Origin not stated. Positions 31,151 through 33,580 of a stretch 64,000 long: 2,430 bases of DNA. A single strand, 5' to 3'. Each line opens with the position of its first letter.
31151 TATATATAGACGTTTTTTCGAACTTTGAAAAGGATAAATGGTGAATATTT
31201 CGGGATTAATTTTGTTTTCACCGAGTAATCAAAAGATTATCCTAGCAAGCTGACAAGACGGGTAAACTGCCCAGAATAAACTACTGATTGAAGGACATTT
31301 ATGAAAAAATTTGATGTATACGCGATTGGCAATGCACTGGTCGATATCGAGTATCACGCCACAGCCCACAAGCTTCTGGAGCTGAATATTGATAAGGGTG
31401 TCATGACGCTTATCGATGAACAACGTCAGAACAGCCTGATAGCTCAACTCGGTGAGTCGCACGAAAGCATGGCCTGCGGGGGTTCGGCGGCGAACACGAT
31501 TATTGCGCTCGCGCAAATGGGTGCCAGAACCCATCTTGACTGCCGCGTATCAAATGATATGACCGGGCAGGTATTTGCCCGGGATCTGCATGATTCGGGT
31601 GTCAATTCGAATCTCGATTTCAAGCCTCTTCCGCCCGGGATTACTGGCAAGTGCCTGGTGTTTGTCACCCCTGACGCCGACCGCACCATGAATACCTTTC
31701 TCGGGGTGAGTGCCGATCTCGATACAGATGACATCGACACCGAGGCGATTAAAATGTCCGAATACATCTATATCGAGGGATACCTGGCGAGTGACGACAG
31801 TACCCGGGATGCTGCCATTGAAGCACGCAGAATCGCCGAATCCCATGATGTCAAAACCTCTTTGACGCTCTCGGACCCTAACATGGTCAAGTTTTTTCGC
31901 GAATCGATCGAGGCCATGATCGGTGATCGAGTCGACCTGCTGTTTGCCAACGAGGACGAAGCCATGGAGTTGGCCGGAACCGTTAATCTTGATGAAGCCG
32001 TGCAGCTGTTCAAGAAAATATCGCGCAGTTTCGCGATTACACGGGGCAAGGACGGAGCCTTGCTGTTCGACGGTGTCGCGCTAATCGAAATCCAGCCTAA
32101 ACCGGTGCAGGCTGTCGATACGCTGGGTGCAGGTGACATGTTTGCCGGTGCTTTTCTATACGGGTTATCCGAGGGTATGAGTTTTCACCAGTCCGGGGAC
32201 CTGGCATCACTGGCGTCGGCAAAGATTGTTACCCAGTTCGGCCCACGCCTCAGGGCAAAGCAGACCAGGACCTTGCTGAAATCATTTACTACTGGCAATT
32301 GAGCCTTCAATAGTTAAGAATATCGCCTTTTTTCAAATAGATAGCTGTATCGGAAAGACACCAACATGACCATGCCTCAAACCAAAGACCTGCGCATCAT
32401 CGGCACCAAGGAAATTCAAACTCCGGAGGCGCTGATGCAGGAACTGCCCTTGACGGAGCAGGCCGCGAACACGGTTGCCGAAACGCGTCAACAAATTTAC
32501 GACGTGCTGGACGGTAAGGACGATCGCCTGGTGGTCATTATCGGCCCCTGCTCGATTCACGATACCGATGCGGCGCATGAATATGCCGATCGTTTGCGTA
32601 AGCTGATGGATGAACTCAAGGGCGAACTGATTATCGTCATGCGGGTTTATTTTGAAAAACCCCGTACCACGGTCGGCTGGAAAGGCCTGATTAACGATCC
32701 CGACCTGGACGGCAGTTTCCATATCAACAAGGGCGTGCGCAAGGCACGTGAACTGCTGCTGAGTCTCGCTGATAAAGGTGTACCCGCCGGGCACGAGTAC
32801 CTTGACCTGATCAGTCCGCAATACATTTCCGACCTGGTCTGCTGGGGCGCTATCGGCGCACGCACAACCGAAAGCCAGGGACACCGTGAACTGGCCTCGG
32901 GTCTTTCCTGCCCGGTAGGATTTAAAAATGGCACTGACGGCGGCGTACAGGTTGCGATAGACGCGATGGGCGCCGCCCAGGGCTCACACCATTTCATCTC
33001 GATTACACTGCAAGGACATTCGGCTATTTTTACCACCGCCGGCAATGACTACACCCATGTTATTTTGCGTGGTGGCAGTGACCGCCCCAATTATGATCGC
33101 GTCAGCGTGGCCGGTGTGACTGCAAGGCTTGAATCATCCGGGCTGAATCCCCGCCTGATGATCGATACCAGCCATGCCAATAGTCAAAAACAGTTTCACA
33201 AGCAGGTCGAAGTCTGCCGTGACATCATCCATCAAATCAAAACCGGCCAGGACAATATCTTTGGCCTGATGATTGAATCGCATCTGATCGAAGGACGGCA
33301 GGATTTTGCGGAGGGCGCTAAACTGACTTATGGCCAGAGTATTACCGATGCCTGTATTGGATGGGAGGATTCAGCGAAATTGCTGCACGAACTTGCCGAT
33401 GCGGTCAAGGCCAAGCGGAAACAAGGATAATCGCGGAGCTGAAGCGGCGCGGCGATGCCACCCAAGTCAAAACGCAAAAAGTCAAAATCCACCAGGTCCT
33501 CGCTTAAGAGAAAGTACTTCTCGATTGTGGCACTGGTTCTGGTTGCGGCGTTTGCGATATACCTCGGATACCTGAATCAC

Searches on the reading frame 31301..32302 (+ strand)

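Call 7: search_protein_families(library=pfam, proteins=[window:31301-32302:+])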
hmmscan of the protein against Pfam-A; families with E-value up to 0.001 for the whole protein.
window:31301-32302:+ (333 aa): 1 family
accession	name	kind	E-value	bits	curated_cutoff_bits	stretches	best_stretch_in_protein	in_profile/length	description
PF00294.29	PfkB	-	1e-51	176.5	25.8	1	53-317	29-297/302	pfkB family carbohydrate kinase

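Call 8: search_protein_families(library=ncbifam, proteins=[window:31301-32302:+])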
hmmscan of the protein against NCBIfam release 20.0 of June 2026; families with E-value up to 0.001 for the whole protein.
window:31301-32302:+ (333 aa): 22 families
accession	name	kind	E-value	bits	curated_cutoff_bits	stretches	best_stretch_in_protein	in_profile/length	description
TIGR02152.1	D_ribokin_bact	equivalog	5.5e-28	98.2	299.65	1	55-315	30-286/298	ribokinase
TIGR04382.1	myo_inos_iolC_N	equivalog_domain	1.3e-27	96.9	300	1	57-313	31-293/309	5-dehydro-2-deoxygluconokinase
NF008353.0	PRK11142.1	equivalog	3.3e-21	76.1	341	1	54-315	33-289/307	ribokinase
NF040938.1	KDG_KDGal_kin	equivalog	6.3e-20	71.5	400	1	60-314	30-288/305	bifunctional 2-dehydro-3-deoxygluconokinase/2-dehydro-3-deoxygalactonokinase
NF006957.1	PRK09434.1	equivalog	1.3e-18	67.6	450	1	57-303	23-274/302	fructokinase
NF053626.1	RibKinHalex1628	equivalog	3.7e-18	66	330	1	56-312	34-275/293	ATP-dependent ribose-1-phosphate kinase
NF049991.1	TagKinase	equivalog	5.2e-17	61.6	420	1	61-329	42-314/321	tagatose kinase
NF011655.0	PRK15074.1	subfamily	1.3e-16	60.4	367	1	6-229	36-266/434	inosine/guanosine kinase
NF007321.0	PRK09813.1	equivalog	7.1e-16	58.5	247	1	58-315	22-260/261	fructoselysine 6-kinase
NF041134.1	R1P_kin_Thcocales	equivalog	9.3e-16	58.1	500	1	56-316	33-269/291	ADP-dependent ribose-1-phosphate kinase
NF047869.1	myo_kin_aldol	exception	1e-11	43.9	600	2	56-189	35-169/586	bifunctional 5-dehydro-2-deoxygluconokinase/5-dehydro-2-deoxyphosphogluconate aldolase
TIGR02198.1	rfaE_dom_I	equivalog_domain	1.6e-11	43.9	345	1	211-315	191-302/315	D-glycero-beta-D-manno-heptose-7-phosphate kinase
TIGR03168.1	1-PFK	subfamily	4.2e-11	42.3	216.4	1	203-320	169-292/305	hexose kinase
NF041332.1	KDG_KDGal_kin_Halo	equivalog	6e-10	39.1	440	1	57-302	30-284/320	bifunctional 2-dehydro-3-deoxygluconokinase/2-dehydro-3-deoxygalactonokinase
TIGR03828.1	pfkB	equivalog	6.1e-10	38.6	292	1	211-321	177-293/305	1-phosphofructokinase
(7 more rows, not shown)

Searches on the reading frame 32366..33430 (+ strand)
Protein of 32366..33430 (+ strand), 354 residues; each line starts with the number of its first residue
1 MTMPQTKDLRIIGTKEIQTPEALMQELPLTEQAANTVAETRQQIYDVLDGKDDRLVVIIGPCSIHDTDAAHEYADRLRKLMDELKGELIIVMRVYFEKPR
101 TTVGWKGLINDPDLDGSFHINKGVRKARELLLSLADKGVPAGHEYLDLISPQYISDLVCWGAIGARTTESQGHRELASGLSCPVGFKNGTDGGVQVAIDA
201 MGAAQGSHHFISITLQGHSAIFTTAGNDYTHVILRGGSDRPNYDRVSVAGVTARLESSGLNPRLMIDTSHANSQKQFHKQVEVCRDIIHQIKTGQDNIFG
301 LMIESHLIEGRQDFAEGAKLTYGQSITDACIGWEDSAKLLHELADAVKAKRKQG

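Call 7: search_protein_families(library=pfam, proteins=[window:32366-33430:+])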
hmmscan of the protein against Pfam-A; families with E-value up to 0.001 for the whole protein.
window:32366-33430:+ (354 aa): 1 family
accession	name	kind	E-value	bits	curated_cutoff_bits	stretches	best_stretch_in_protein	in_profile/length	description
PF00793.26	DAHP_synth_1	-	5.2e-93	311.3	25.5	1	42-339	8-268/270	DAHP synthetase I family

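Call 8: search_protein_families(library=ncbifam, proteins=[window:32366-33430:+])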
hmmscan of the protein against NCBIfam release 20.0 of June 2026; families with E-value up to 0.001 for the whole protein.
window:32366-33430:+ (354 aa): 4 families
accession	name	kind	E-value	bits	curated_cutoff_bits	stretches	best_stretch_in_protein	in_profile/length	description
NF006723.0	PRK09261.1-1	equivalog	1.9e-163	543.4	568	1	5-352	4-350/351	3-deoxy-7-phosphoheptulonate synthase AroG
TIGR00034.1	aroFGH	equivalog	1.7e-159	530.2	173.2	1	8-351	2-342/342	3-deoxy-7-phosphoheptulonate synthase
NF009395.0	PRK12755.1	subfamily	3.8e-158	525.8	343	1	5-352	6-353/355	3-deoxy-7-phosphoheptulonate synthase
NF009396.0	PRK12756.1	subfamily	1.6e-149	497.6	463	1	4-351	2-348/349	Trp-sensitive 3-deoxy-7-phosphoheptulonate synthase AroH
